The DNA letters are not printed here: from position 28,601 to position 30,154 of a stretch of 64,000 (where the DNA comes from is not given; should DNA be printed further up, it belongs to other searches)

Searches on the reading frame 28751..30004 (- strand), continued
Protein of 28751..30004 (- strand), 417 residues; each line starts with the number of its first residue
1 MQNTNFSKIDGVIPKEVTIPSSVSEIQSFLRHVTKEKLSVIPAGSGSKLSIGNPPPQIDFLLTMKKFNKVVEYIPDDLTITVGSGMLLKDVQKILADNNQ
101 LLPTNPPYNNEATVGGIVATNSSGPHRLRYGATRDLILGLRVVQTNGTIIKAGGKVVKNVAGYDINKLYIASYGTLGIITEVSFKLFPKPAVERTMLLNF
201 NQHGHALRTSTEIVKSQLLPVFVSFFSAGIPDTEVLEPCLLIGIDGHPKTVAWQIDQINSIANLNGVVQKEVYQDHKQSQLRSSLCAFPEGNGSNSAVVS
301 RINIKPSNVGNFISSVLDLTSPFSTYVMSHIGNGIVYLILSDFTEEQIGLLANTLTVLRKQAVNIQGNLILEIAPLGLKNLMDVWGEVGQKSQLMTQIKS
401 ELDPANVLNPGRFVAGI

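Call 53: find_encoding_contigs(protein=P0160, flank=8000, max_places=1)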
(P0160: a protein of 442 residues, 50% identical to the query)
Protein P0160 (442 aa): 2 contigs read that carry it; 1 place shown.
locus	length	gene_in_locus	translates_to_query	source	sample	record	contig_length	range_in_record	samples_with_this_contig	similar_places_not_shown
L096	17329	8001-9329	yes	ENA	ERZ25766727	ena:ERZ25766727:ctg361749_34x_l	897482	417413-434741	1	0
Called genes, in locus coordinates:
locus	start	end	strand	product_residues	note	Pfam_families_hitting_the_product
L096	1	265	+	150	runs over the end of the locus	-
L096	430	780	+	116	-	PF13391:HNH_2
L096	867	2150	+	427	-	PF00174:Oxidored_molyb, PF03404:Mo-co_dimer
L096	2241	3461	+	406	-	PF00266:Aminotran_5, PF01041:DegT_DnrJ_EryC1 (weak)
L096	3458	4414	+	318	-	PF10609:ParA, PF00142:Fer4_NifH (faint), PF01656:CbiA, PF02374:ArsA_ATPase (faint), PF09140:MipZ (weak), PF13614:AAA_31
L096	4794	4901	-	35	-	-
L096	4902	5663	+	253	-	PF13340:DUF4096, PF01609:DDE_Tnp_1, PF13612:DDE_Tnp_1_3 (weak), PF13586:DDE_Tnp_1_2 (weak)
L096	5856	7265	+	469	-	PF01565:FAD_binding_4, PF02913:FAD-oxidase_C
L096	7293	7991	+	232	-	-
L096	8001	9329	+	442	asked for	PF01565:FAD_binding_4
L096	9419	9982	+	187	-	PF00293:NUDIX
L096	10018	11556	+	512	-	PF00072:Response_reg, PF08665:PglZ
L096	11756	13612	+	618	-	PF11412:DsbD_N, PF02683:DsbD_TM, PF13386:DsbD_2 (weak), PF00085:Thioredoxin, PF13098:Thioredoxin_2, PF13899:Thioredoxin_7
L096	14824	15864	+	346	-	PF13174:TPR_6 (faint), PF13424:TPR_12 (faint), PF13428:TPR_14 (faint), PF13414:TPR_11 (weak), PF13432:TPR_16 (weak), PF00515:TPR_1, PF07719:TPR_2 (weak), PF13181:TPR_8 (weak), +7 more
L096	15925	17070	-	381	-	PF02746:MR_MLE_N, PF13378:MR_MLE_C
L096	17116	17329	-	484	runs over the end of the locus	PF01139:RtcB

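Call 58: search_protein_families(library=pfam, proteins=[L093:6293-6991:+, L096:7293-7991:+], max_evalue=0.05)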
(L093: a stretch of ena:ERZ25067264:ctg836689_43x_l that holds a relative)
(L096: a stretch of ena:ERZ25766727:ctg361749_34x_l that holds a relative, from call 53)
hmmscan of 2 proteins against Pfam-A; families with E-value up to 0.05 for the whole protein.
L093:6293-6991:+ (232 aa): 0 families

L096:7293-7991:+ (232 aa): 0 families

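Call 64: find_encoding_contigs(protein=P0229, flank=9000, max_places=1)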
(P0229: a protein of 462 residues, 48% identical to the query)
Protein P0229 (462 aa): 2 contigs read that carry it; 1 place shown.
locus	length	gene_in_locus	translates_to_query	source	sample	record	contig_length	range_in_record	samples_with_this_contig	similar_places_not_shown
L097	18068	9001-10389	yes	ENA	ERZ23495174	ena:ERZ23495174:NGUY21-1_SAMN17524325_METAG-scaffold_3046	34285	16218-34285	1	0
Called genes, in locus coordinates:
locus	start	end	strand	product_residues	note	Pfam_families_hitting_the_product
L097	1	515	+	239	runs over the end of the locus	-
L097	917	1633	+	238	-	-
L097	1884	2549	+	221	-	PF00730:HhH-GPD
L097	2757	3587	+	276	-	PF01435:Peptidase_M48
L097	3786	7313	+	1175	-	PF02811:PHP, PF07733:DNA_pol3_alpha, PF17657:DNA_pol3_finger, PF14579:HHH_6, PF01336:tRNA_anti-codon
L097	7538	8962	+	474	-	PF01565:FAD_binding_4, PF02913:FAD-oxidase_C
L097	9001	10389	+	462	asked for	PF01565:FAD_binding_4, PF02913:FAD-oxidase_C (faint)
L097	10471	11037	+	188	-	PF00293:NUDIX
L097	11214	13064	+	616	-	PF13386:DsbD_2 (faint), PF11412:DsbD_N (weak), PF02683:DsbD_TM, PF03190:Thioredox_DsbH, PF00085:Thioredoxin, PF13098:Thioredoxin_2, PF13899:Thioredoxin_7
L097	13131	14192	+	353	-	PF07719:TPR_2 (faint), PF13181:TPR_8 (faint), PF13424:TPR_12 (faint), PF13428:TPR_14 (faint), PF13432:TPR_16 (faint), PF14559:TPR_19 (faint), PF13414:TPR_11 (faint), PF00515:TPR_1 (weak), +6 more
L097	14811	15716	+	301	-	PF03807:F420_oxidored (weak), PF02153:PDH_N, PF20463:PDH_C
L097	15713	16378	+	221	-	PF02224:Cytidylate_kin, PF13238:AAA_18 (weak)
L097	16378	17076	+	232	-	PF01553:Acyltransferase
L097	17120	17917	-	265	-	PF01113:DapB_N, PF05173:DapB_C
